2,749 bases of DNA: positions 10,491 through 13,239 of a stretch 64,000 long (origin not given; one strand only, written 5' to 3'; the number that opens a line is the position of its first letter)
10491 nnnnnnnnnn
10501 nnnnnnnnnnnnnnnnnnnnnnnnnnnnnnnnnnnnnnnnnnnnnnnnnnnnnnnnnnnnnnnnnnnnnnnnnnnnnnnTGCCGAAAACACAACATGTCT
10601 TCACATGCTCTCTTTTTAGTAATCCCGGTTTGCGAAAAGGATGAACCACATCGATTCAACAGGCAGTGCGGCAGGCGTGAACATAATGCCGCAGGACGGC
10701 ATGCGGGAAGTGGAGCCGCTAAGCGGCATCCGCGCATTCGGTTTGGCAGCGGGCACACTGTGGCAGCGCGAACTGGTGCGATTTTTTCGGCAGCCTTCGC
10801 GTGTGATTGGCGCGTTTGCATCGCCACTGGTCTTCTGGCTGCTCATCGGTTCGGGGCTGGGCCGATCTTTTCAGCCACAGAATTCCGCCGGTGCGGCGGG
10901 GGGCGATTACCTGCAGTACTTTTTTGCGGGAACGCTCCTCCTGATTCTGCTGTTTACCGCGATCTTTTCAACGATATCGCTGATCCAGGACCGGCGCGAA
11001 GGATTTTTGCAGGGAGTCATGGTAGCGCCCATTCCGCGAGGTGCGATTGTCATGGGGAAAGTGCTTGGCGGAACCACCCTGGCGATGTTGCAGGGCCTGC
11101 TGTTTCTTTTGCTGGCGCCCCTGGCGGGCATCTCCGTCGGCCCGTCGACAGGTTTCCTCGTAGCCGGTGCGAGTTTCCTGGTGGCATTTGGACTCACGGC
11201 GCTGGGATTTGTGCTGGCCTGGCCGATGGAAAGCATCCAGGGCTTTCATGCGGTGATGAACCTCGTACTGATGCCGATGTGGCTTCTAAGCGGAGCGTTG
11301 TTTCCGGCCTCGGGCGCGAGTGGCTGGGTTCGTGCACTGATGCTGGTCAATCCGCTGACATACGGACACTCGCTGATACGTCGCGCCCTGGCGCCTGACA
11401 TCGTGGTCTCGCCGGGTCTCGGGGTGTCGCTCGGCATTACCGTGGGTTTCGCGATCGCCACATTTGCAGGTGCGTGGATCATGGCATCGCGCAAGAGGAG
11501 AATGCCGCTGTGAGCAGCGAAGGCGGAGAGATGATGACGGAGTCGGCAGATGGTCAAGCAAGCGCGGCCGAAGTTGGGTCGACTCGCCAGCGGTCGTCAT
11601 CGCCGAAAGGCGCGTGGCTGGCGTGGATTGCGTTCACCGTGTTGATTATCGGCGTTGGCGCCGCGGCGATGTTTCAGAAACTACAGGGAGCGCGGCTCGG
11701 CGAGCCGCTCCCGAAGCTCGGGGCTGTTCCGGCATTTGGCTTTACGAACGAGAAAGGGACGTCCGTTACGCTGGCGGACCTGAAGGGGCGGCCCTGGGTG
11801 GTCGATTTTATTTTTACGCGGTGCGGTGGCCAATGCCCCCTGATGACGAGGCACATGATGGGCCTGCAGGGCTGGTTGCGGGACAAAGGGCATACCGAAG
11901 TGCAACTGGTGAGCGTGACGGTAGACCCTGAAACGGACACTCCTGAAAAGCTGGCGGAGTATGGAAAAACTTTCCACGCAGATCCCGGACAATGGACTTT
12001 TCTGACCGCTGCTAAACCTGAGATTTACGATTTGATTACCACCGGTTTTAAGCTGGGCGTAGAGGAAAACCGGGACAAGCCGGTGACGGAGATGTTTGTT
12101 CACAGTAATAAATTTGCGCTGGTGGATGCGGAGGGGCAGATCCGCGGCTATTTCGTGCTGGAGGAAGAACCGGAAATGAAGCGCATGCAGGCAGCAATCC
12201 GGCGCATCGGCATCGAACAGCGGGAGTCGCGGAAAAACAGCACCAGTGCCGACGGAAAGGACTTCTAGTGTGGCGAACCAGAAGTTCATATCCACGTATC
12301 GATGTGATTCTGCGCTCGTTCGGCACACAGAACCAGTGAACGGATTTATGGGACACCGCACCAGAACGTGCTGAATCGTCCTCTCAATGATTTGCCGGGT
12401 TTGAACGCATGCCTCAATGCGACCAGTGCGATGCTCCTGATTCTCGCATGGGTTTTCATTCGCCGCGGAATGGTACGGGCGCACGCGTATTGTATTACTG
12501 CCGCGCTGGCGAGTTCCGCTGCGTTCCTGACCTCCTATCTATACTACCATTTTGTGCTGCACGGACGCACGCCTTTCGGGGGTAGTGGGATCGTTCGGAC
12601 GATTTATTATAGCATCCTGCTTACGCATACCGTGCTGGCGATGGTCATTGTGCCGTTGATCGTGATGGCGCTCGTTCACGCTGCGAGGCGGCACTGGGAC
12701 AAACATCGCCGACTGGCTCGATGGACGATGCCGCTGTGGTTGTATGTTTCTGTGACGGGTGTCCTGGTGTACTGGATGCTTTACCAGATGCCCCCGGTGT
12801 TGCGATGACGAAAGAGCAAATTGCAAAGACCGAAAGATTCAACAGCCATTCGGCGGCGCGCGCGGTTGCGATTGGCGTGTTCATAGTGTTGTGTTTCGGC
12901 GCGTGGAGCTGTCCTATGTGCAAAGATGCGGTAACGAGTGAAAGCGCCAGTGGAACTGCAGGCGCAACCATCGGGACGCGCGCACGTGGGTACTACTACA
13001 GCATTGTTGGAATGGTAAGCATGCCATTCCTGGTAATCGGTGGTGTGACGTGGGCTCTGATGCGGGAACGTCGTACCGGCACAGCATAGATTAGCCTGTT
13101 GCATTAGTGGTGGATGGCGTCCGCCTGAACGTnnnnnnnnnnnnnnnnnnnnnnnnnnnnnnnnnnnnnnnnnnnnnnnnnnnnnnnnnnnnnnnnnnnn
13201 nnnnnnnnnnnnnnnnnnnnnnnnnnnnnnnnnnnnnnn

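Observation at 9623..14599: ABC-2 exporter fused in an operon with SCO, DUF420, a CPMC mini-membrane protein and a Cys-cluster membrane protein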

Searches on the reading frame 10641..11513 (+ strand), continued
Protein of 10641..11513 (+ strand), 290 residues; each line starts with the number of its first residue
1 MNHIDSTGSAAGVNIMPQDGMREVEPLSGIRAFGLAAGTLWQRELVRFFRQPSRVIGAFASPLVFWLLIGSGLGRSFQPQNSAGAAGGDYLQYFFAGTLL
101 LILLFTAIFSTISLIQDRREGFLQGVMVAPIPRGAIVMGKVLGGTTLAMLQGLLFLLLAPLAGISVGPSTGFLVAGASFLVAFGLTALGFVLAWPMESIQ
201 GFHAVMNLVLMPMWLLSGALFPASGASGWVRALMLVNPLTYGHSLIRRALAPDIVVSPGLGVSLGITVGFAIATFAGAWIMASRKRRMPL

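Call 89: find_encoding_contigs(protein=P0017, flank=8000, max_places=2)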
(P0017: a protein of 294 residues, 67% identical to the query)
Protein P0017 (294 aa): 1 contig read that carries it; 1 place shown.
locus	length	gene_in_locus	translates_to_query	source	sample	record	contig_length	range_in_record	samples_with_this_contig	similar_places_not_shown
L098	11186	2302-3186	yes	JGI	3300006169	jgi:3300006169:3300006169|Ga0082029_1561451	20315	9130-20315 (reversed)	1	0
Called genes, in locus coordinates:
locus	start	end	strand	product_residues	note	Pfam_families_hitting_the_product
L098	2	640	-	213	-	?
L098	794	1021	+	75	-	-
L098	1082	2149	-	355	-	PF14237:GYF_2, PF01987:AIM24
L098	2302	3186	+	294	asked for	PF12679:ABC2_membrane_2 (weak), PF01061:ABC2_membrane, PF12730:ABC2_membrane_4 (weak), PF12698:ABC2_membrane_3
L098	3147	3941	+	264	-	PF02630:SCO1-SenC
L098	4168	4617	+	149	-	PF04238:DUF420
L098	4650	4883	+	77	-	-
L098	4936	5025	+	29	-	-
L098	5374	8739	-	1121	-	PF13646:HEAT_2, PF02985:HEAT (faint), PF13646:HEAT_2, PF06439:3keto-disac_hyd, PF20407:DUF1583_N (faint), PF06439:3keto-disac_hyd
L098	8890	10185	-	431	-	PF01408:GFO_IDH_MocA, PF19051:GFO_IDH_MocA_C2, PF22725:GFO_IDH_MocA_C3 (weak)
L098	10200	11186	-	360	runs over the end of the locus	PF01408:GFO_IDH_MocA, PF02894:GFO_IDH_MocA_C (weak), PF22725:GFO_IDH_MocA_C3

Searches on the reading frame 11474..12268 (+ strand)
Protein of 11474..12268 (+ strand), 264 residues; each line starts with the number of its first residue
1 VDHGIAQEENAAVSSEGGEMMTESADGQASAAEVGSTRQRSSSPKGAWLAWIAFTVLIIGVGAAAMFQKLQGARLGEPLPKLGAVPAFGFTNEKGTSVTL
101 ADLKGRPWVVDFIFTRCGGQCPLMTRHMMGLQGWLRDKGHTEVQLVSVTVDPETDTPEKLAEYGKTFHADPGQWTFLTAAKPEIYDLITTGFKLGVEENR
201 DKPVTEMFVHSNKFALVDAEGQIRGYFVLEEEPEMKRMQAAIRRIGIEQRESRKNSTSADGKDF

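Call 3: search_protein_families(library=pfam, proteins=[window:11474-12268:+], max_evalue=0.01)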
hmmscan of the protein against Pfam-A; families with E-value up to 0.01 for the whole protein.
window:11474-12268:+ (264 aa): 3 families
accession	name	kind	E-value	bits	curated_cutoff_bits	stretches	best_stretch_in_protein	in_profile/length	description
PF02630.20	SCO1-SenC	-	2.6e-28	99.1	22.8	1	87-223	3-134/134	SCO1/SenC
PF00578.27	AhpC-TSA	-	1e-06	29.1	26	1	85-164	5-81/124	AhpC/TSA family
PF08534.16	Redoxin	-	6e-05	23.3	26.6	1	85-237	6-143/148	Redoxin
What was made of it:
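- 11474..12268 (+): Sco/SenC copper chaperone or thiol-disulfide oxidoreductase, anchored by an N-terminal TM helix (start is GTG 11474 or ATG 11531). Call 3: PF02630, 3e-28.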

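Call 4: search_protein_families(library=ncbifam, proteins=[window:11474-12268:+], max_evalue=0.01)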
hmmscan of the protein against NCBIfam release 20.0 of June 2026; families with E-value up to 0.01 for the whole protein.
window:11474-12268:+ (264 aa): 1 family
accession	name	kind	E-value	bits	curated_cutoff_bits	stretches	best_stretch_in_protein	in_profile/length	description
NF047696.1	ThlDiSintTplARhiz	equivalog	0.0058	16.4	230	0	84-156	76-144/219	thiol:disulfide interchange protein TlpA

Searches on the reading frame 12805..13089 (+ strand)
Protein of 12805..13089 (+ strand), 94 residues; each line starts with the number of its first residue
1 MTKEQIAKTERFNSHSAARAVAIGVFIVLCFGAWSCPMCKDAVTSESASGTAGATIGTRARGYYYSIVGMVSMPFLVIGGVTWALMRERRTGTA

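Call 3: search_protein_families(library=pfam, proteins=[window:12805-13089:+], max_evalue=0.01)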
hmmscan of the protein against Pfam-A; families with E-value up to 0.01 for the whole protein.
window:12805-13089:+ (94 aa): 0 families

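Call 4: search_protein_families(library=ncbifam, proteins=[window:12805-13089:+], max_evalue=0.01)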
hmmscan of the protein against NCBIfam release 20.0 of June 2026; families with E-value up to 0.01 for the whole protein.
window:12805-13089:+ (94 aa): 0 families

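Call 8: find_homologous_proteins(query=window:12805-13089:+, max_evalue=0.01)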
Query window:12805-13089:+ (94 aa): 2 proteins with E <= 0.01 among 5 candidates.
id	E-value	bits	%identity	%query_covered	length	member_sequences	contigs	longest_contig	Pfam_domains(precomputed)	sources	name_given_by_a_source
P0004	2.7e-55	202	100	100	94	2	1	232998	-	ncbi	ncbi:MAG: hypothetical protein ACR2IE_01985 [Candidatus Sumerlaeaceae bacterium]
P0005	2.0e-19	87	63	63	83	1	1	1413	-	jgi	jgi:hypothetical protein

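Call 11: find_encoding_contigs(protein=P0005, flank=10000)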
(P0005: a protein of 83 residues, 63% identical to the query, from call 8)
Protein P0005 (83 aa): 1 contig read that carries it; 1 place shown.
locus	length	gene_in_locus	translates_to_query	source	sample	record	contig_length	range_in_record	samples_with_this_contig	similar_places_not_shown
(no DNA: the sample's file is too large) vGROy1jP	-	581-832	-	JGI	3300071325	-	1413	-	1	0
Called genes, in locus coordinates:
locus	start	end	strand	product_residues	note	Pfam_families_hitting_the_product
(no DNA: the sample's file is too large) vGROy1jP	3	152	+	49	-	?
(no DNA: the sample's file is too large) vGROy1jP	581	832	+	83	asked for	-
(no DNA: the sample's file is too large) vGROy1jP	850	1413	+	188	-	?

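Call 24: find_related_loci(query=A2, collection=metagenome_contigs, flank=8000)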
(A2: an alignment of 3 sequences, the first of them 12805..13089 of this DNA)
Query A2 (94 aa) in metagenome_contigs; peptide patterns used: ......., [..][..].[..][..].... (x = any residue, [..] = any of these).
68 stretches matched a pattern; 5 encode a relative of the query (tblastn E <= 1e-3); 5 distinct loci.
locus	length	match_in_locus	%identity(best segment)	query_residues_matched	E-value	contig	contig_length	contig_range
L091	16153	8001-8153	40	36-90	3e-8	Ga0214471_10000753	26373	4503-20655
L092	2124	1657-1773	39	33-81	2e-7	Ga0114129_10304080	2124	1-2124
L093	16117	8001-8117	39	33-81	3e-7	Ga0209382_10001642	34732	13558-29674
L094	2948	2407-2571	32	35-90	2e-6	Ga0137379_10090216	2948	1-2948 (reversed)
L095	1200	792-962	34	33-90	2e-6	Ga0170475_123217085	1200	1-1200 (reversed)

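Call 54: search_protein_families(library=pfam, proteins=[window:12805-13086:+], max_evalue=5)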
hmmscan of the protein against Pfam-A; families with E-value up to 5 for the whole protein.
seq(94 aa): 2 families
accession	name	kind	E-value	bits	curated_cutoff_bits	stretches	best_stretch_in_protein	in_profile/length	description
PF02977.21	CarbpepA_inh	-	0.035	14.3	25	1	30-49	18-38/46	Carboxypeptidase A inhibitor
PF09835.14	DUF2062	-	0.06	13.7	27.4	1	11-28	15-32/147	Uncharacterized protein conserved in bacteria (DUF2062)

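Call 55: search_protein_families(library=ncbifam, proteins=[window:12805-13086:+], max_evalue=5)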
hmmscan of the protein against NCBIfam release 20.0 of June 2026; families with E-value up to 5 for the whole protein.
seq(94 aa): 0 families
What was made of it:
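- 12805..13089 (+): Small CxxC membrane protein (94 aa): signal-peptide-like helix, A-x-[AS] then C-P-x-C-K-D, a linker, G-Y-Y-Y-S-I-V, a C-terminal TM helix and a basic tail. No Pfam or NCBIfam family (calls 3, 4, 54, 55).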
